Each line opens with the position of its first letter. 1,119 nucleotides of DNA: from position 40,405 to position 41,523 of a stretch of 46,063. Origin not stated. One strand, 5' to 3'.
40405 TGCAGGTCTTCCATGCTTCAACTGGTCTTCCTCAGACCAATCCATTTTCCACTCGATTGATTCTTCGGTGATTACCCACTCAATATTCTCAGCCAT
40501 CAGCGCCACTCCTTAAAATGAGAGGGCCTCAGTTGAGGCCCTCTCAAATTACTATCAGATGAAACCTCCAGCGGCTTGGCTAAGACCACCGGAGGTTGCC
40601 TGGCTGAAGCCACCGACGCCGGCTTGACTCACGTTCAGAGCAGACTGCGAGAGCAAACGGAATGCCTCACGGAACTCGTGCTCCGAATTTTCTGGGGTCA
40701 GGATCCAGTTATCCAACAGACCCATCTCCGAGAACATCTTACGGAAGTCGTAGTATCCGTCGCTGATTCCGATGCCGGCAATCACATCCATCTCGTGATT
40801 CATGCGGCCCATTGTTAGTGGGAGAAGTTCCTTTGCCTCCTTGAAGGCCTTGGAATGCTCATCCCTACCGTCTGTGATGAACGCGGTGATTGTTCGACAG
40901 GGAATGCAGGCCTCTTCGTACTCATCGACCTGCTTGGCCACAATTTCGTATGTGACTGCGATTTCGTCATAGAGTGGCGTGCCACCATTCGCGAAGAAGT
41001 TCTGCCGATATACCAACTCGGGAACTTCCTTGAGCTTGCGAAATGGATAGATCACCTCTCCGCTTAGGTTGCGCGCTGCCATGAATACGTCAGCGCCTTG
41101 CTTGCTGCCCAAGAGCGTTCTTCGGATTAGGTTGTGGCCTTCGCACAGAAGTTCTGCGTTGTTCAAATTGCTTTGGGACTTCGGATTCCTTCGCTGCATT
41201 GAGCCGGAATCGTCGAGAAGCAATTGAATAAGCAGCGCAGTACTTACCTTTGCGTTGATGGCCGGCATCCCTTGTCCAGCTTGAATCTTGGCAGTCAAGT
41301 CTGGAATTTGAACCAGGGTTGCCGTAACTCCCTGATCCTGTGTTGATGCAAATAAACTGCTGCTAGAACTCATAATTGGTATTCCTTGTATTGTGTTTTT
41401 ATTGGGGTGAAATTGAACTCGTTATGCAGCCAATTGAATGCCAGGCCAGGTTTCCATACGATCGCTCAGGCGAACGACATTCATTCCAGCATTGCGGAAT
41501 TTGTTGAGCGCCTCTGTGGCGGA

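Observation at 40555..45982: vWA - kinase-like - PP2C-like triad interleaved with the NAD+ genes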

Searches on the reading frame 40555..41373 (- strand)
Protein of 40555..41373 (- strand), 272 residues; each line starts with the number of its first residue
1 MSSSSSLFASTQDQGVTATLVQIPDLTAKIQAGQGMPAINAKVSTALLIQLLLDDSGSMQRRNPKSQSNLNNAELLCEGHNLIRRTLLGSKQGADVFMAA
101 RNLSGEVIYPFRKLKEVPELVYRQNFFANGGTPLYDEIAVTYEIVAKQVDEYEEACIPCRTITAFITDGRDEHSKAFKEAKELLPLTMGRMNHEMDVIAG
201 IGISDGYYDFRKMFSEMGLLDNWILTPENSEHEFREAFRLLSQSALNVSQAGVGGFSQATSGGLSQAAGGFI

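Call 3: search_protein_families(library=pfam, proteins=[window:40555-41373:-], max_evalue=0.1)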
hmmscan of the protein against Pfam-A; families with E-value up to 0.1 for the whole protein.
window:40555-41373:- (272 aa): 0 families

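Call 4: search_protein_families(library=phrogs, proteins=[window:40555-41373:-], max_evalue=0.01)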
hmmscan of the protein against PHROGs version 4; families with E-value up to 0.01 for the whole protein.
window:40555-41373:- (272 aa): 1 family
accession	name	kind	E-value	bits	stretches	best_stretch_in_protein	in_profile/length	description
phrog_7371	-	unknown function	5.4e-07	30.4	1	45-180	5-119/204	-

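Call 7: search_protein_families(library=padloc, proteins=[window:40555-41373:-], max_evalue=0.1)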
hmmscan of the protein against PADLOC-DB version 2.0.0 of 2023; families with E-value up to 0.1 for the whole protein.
window:40555-41373:- (272 aa): 0 families

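Call 8: search_protein_families(library=ncbifam, proteins=[window:40555-41373:-], max_evalue=0.1)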
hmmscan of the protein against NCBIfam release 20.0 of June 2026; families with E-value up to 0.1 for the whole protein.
window:40555-41373:- (272 aa): 1 family
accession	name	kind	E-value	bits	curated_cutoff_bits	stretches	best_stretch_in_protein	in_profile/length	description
NF002005.0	PRK00802.1-5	equivalog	0.098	12.4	229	0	58-87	118-147/230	DNA-3-methyladenine glycosylase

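Call 10: search_solved_structures(query=window:40555-41373:-, max_evalue=10, show_alignments=2)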
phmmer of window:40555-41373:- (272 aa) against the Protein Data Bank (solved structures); distinct sequences matched with E-value up to 10: 2.
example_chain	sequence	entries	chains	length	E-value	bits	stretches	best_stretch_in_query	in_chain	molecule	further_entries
4k82_A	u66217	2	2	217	0.24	13.9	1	153-204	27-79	Lv-ranaspumin (Lv-RSN-1)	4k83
2lyi_A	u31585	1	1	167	0.55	12.8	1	13-89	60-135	PROTEIN (entity)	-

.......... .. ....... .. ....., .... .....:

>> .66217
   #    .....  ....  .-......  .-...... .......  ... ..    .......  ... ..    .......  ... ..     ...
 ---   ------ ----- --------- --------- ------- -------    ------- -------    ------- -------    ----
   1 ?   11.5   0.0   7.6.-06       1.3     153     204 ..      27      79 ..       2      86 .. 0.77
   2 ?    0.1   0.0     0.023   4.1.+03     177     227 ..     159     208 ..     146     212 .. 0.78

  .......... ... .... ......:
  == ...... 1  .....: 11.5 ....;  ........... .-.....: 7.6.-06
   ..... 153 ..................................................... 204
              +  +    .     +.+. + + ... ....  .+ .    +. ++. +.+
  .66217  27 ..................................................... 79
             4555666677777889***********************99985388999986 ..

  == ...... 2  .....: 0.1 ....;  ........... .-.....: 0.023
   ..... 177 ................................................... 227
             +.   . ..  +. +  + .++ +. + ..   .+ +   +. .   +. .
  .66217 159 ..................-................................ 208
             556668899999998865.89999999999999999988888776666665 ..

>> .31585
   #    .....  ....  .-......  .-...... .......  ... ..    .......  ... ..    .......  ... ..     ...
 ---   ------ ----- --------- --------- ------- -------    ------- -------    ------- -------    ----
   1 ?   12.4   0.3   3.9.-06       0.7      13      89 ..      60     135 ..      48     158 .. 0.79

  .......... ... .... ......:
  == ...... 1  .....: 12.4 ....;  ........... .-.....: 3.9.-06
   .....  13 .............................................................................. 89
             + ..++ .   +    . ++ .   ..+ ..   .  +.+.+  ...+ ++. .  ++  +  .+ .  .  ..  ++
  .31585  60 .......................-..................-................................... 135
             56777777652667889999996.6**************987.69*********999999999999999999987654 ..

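Call 25: find_homologous_proteins(query=window:40555-41373:-, max_evalue=0.001)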
Query window:40555-41373:- (272 aa): 25 proteins with E <= 0.001 among 1253 candidates.
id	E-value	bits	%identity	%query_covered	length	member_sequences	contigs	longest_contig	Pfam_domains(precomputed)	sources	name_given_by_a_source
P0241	7.3e-161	551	92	98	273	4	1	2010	-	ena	-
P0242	4.4e-157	539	90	96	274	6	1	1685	-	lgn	-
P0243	2.7e-145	500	84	94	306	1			-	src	-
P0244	1.5e-143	495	82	100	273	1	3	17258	-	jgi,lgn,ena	-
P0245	2.4e-142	491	83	97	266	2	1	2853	-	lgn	-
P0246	5.9e-133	460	87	87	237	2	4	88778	-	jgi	jgi:hypothetical protein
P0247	2.9e-62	228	47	95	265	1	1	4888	-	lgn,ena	-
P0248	2.6e-49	186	42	97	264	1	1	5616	-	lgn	-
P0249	2.9e-48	182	39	98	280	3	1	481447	-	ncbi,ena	-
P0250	2.9e-46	176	39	98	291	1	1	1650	-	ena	-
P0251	8.0e-44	168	37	97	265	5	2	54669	-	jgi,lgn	-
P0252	7.5e-42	161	40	74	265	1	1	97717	-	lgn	-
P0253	1.8e-40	157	37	93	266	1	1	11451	-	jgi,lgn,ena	-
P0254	2.1e-39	153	38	95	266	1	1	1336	-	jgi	jgi:hypothetical protein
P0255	1.8e-38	150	40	71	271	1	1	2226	-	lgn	-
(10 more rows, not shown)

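Call 28: search_solved_structures(query=A3, max_evalue=1, show_alignments=2)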
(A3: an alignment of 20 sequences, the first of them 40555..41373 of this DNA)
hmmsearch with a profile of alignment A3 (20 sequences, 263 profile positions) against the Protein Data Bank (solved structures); distinct sequences matched with E-value up to 1: 1.
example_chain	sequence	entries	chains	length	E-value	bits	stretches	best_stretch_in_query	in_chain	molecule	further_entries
4cn8_A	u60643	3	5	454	0.68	12.5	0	57-87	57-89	PROXIMAL THREAD MATRIX PROTEIN 1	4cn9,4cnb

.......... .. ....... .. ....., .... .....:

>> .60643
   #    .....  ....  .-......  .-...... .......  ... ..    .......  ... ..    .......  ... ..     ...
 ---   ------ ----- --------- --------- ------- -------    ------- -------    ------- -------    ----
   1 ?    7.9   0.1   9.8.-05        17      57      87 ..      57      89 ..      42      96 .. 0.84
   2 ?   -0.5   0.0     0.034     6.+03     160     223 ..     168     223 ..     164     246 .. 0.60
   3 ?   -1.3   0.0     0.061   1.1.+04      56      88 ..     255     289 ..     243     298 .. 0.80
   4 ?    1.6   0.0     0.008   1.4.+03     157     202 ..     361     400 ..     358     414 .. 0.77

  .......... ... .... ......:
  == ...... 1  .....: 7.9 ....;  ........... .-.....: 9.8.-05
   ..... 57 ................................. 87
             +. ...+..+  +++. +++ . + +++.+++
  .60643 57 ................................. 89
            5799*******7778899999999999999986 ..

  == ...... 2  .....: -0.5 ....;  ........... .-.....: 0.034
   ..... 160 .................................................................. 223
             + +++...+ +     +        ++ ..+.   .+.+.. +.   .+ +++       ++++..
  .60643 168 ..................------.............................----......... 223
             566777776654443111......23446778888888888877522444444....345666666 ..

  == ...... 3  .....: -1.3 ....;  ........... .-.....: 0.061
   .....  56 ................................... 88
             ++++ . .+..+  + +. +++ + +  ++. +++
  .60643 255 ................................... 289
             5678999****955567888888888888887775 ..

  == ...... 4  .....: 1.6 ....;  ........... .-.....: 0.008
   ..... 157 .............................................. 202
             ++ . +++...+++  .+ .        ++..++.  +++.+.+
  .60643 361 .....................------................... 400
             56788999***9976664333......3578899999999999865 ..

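Call 38: predict_structure(alignment_id=A3)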
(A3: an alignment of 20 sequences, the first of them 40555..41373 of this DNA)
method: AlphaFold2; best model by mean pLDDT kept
length: 272 residues; sequences in the alignment: 20
mean_pLDDT: 84.4   pTM: 0.84
mean pLDDT of the five models: 84.4, 84.2, 82.1, 79.0, 76.4
residues with pLDDT >= 90: 144; 70-90: 91; 50-70: 6; < 50: 31
segments of 3 or more residues with pLDDT < 50: 1-13, 254-260, 262-272
pLDDT, mean of each block of 10 residues (from residue 1): 43 66 86 86 91 93 83 93 93 90 95 96 93 94 94 92 95 93 93 86 89 95 84 88 85 51 42 30
secondary structure, 60 per line:
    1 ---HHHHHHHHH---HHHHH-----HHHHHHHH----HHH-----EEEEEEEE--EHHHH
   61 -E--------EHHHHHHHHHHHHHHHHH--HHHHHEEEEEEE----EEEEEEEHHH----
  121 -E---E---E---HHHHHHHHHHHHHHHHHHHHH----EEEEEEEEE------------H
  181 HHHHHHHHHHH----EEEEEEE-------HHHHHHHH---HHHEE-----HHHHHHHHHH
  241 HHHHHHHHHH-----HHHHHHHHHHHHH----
elements in order: H4-12 H16-20 H26-33 E46-53 H57-60 H72-88 H91-95 E96-102 E107-113 H134-154 E159-167 H180-191 E196-202 H210-217 H231-250 H256-268

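Call 42: fold_search(model_id=the predicted structure, library=pdb)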
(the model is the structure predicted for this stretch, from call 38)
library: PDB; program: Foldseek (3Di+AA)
matches with E <= 10: 1196; with E <= 0.001: 93
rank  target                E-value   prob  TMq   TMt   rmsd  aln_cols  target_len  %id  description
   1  8fzu_A                8.6e-07  1.00  0.49  0.53   4.6       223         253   13  The von Willebrand factor A domain of human capillary morphogenesis gene II, flexibly fused to the 1TEL crystallizatio (released 2023-07-19)
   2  9ykb_A                1.4e-06  1.00  0.50  0.53   4.5       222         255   13  The von Willebrand factor A domain of human capillary morphogenesis gene II, fused to the 1TEL crystallization chapero (released 2025-10-22)
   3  9ykb_B                1.6e-06  1.00  0.51  0.54   4.2       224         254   12  The von Willebrand factor A domain of human capillary morphogenesis gene II, fused to the 1TEL crystallization chapero (released 2025-10-22)
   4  7n1o                  1.8e-06  1.00  0.44  0.46   6.6       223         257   13  The von Willebrand factor A domain of human capillary morphogenesis gene II, flexibly fused to the 1TEL crystallization  (released 2021-06-09)
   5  8zmn                  2.1e-06  1.00  0.47  0.65   4.5       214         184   13  Crystal structure of ANTXR1 (released 2024-06-26)
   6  8fzu_C                2.2e-06  1.00  0.50  0.53   6.8       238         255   12  The von Willebrand factor A domain of human capillary morphogenesis gene II, flexibly fused to the 1TEL crystallizatio (released 2023-07-19)
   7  4cnb_A                2.3e-06  1.00  0.46  0.34   5.1       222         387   17  Structure of proximal thread matrix protein 1 (PTMP1) from the mussel byssus - Crystal form 2 (released 2014-03-12)
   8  3n2n_A                2.6e-06  1.00  0.45  0.63   5.9       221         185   11  The Crystal Structure of Tumor Endothelial Marker 8 (TEM8) extracellular domain (released 2011-01-05)
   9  9t3y_A                3.7e-06  1.00  0.47  0.19   5.9       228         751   16  Cryo-EM structure of alphaM/beta2:C3d-anti-CR3-Nb headpiece complex (HPO2 3D class reconstruction) (released 2026-03-25)
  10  6qtb_A                3.7e-06  1.00  0.50  0.53  14.4       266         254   12  Crystal structure of Rea1-MIDAS/Ytm1-UBL complex from Chaetomium thermophilum (released 2019-08-07)
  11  6gvw_D                5.2e-06  1.00  0.46  0.51   8.7       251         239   11  Crystal structure of the BRCA1-A complex (released 2019-07-10)
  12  9u60_B                5.6e-06  1.00  0.45  0.32   5.5       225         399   15  C3 convertases zymogen C4b2 in loading state (released 2026-01-14)
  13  7o4i_6                1.1e-05  1.00  0.47  0.37  15.8       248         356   11  Yeast RNA polymerase II transcription pre-initiation complex with initial transcription bubble (released 2021-06-16)
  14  9a88_D                1.2e-05  1.00  0.48  0.36  22.1       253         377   10  Structure of the pre-incision complex in nucleotide excision repair   (released 2024-10-09)
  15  8ft6                  1.3e-05  1.00  0.48  0.50   4.0       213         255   12  The von Willebrand factor A domain of human capillary morphogenesis gene II, flexibly fused to the 1TEL crystallization  (released 2023-03-22)
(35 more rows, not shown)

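Call 66: search_protein_families(library=pfam, alignment_id=A3, max_evalue=1)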
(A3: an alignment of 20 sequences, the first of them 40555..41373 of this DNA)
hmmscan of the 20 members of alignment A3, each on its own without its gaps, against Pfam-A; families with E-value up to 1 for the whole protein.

A. member 1, window:40555-41373:- (272 aa): 1 family
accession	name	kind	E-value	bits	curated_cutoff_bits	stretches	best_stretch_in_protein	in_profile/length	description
PF17412.7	VraX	-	0.19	11.8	25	1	120-151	2-31/55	Family of unknown function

B. families by the number of members that match (of 20 scanned): 10 families
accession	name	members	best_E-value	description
PF05762.20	VWA_CoxE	3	0.035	VWA domain containing CoxE-like protein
PF02875.26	Mur_ligase_C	1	0.025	Mur ligase, glutamate ligase domain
PF11795.13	DUF3322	1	0.059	Uncharacterized protein conserved in bacteria N-term (DUF3322)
PF24434.1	DUF7557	1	0.078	Family of unknown function (DUF7557)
PF03510.20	Peptidase_C24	1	0.091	2C endopeptidase (C24) cysteine protease family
PF15292.12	Treslin_M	1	0.11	Treslin, M domain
PF01297.22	ZnuA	1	0.11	Zinc-uptake complex component A periplasmic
PF05849.17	L-fibroin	1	0.12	Fibroin light chain (L-fibroin)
PF17412.7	VraX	1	0.19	Family of unknown function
PF25644.1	Seadorna_VP4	1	0.23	Seadornavirus membrane penetration protein VP4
